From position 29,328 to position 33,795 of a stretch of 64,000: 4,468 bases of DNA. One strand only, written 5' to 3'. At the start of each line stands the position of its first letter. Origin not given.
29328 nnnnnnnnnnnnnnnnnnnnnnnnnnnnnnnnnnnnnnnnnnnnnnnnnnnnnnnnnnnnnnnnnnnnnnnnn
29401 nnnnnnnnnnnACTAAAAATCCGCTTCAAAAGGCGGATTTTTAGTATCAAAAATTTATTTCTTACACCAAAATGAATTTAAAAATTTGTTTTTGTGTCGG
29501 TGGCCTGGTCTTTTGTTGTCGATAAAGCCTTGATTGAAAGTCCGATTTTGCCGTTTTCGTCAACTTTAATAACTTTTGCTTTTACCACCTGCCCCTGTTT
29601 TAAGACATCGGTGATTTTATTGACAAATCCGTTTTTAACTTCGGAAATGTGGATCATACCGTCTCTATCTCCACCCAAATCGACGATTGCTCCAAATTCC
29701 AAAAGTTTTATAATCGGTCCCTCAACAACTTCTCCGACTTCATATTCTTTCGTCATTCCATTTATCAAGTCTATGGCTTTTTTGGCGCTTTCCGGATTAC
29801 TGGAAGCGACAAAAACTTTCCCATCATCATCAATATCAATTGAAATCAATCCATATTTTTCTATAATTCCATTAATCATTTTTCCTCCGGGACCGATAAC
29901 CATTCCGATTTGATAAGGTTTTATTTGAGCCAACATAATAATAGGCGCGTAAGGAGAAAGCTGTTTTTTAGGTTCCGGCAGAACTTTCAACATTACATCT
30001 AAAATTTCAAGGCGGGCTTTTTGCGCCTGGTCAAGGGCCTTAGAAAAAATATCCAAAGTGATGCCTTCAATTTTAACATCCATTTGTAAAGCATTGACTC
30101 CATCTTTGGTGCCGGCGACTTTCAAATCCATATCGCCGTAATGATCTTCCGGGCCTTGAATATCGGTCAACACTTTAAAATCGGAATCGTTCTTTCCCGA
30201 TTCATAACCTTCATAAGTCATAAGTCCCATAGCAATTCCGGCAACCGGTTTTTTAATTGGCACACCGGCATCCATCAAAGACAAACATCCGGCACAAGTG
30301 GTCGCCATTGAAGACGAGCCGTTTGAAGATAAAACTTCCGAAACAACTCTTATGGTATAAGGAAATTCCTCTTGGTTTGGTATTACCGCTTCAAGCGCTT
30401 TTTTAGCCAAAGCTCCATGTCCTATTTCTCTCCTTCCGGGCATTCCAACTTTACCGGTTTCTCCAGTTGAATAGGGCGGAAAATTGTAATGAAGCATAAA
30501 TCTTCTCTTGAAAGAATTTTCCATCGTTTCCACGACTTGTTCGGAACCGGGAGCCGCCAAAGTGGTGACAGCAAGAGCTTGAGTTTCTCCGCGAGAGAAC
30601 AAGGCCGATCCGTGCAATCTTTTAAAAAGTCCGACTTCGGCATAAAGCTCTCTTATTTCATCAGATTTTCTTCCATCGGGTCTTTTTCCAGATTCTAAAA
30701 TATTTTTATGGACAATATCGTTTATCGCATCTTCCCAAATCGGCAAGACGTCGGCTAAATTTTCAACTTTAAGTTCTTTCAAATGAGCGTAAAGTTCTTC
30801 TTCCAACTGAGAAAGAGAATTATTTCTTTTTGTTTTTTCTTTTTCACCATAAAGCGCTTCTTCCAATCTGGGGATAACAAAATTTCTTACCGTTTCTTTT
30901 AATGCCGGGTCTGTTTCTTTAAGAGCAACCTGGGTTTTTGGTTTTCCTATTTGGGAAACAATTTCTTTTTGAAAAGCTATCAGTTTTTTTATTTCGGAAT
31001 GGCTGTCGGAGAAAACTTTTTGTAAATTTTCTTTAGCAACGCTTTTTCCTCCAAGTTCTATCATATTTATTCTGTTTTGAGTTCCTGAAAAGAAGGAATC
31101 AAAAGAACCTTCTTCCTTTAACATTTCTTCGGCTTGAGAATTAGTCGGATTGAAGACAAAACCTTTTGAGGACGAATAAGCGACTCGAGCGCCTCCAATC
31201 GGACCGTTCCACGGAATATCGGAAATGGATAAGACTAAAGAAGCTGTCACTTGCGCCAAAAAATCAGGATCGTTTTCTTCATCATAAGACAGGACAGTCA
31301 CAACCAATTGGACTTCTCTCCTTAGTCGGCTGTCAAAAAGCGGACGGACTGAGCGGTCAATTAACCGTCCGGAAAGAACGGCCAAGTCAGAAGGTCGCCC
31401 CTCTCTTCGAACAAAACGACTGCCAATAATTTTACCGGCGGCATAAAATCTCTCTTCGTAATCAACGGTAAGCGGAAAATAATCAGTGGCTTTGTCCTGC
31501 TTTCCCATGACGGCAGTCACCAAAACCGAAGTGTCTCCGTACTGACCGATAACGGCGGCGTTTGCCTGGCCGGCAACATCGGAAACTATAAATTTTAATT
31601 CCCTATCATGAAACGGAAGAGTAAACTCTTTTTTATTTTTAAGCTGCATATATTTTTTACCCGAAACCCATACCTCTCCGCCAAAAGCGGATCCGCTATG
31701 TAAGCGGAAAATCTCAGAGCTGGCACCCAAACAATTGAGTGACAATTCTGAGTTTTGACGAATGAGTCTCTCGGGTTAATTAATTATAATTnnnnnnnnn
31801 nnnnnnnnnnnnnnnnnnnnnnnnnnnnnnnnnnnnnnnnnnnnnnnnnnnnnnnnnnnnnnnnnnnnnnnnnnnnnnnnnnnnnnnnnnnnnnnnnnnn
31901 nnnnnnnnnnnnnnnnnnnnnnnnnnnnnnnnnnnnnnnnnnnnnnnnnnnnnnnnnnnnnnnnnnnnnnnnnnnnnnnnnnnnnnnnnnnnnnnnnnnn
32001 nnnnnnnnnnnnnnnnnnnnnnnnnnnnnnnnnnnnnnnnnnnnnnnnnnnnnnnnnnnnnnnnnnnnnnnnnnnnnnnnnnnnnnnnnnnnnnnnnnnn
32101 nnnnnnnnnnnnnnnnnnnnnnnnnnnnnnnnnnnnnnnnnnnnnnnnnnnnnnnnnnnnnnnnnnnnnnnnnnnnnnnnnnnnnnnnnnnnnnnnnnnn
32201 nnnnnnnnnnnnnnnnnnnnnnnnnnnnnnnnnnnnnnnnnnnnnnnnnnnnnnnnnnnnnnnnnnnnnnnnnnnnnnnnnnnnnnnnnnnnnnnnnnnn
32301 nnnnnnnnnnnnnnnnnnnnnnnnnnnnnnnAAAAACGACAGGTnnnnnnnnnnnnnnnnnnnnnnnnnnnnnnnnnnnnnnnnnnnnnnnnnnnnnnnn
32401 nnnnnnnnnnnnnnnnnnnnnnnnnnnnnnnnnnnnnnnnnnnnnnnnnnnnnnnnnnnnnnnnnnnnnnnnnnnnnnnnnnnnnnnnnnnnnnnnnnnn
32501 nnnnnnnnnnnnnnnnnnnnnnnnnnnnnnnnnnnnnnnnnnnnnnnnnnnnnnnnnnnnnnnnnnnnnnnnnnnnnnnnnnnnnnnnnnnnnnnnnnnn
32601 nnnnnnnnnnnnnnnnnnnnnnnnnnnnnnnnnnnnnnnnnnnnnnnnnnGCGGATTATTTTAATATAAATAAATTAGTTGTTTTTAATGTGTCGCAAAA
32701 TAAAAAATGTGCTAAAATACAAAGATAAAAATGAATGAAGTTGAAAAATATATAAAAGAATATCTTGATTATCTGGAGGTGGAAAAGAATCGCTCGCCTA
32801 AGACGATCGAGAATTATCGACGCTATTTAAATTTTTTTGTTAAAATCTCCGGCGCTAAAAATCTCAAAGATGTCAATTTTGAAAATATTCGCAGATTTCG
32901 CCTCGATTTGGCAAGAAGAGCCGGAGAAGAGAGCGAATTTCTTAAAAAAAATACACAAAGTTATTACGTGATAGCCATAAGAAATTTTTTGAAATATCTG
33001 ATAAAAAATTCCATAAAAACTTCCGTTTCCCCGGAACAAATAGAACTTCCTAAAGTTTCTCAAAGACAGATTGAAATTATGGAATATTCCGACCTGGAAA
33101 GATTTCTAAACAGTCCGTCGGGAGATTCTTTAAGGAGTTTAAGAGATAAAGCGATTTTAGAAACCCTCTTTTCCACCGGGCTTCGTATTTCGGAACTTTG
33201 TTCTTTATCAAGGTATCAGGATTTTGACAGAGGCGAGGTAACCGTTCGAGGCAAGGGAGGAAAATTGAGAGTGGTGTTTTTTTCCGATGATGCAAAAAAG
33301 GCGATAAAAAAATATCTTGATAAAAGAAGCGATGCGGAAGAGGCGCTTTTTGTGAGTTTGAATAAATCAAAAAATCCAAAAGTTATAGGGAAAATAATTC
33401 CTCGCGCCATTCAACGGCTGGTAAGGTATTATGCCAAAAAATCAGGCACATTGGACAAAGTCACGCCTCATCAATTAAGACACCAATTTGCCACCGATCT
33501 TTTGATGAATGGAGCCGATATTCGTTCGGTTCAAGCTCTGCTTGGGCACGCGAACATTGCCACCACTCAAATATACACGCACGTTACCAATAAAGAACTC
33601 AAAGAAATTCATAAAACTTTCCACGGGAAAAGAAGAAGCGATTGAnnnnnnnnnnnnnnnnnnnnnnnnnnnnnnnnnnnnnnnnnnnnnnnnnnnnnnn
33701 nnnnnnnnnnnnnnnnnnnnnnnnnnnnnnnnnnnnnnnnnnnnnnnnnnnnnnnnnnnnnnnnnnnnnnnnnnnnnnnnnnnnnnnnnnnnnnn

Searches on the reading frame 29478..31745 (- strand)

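Call 10: search_protein_families(library=pfam, proteins=[window:29478-31745:-], max_evalue=0.001)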
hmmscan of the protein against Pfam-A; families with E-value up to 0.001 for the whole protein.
window:29478-31745:- (755 aa): 5 families
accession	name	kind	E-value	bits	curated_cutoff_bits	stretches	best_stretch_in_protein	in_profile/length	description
PF01138.27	RNase_PH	-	2.3e-49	167.5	25.5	2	363-496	1-130/130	3' exoribonuclease family, domain 1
PF00575.29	S1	-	2.1e-16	60.5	22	1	668-739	2-74/74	S1 RNA binding domain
PF03725.20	RNase_PH_C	-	4e-09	36.7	20.8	1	501-577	3-67/67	3' exoribonuclease family, domain 2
PF00013.35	KH_1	-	1.1e-07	31.9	21.5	1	608-662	6-65/66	KH domain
PF03726.19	PNPase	-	2e-07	31.8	24.6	1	282-360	2-81/81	Polyribonucleotide nucleotidyltransferase, RNA binding domain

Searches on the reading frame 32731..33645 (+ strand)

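Call 10: search_protein_families(library=pfam, proteins=[window:32731-33645:+], max_evalue=0.001)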
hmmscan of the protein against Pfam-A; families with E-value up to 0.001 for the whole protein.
window:32731-33645:+ (304 aa): 4 families
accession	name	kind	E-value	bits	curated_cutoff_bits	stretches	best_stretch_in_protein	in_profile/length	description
PF00589.27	Phage_integrase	-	5.6e-40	137.4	27.1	1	119-288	5-171/172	Phage integrase family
PF02899.23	Phage_int_SAM_1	-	1.5e-12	48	22.3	1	8-92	1-81/83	Phage integrase, N-terminal SAM-like domain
PF13495.12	Phage_int_SAM_4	-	4.1e-07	30.7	27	0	7-38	45-76/85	Phage integrase, N-terminal SAM-like domain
PF13102.12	Phage_int_SAM_5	-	0.0006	20.6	22.3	1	6-96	4-88/98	Phage integrase SAM-like domain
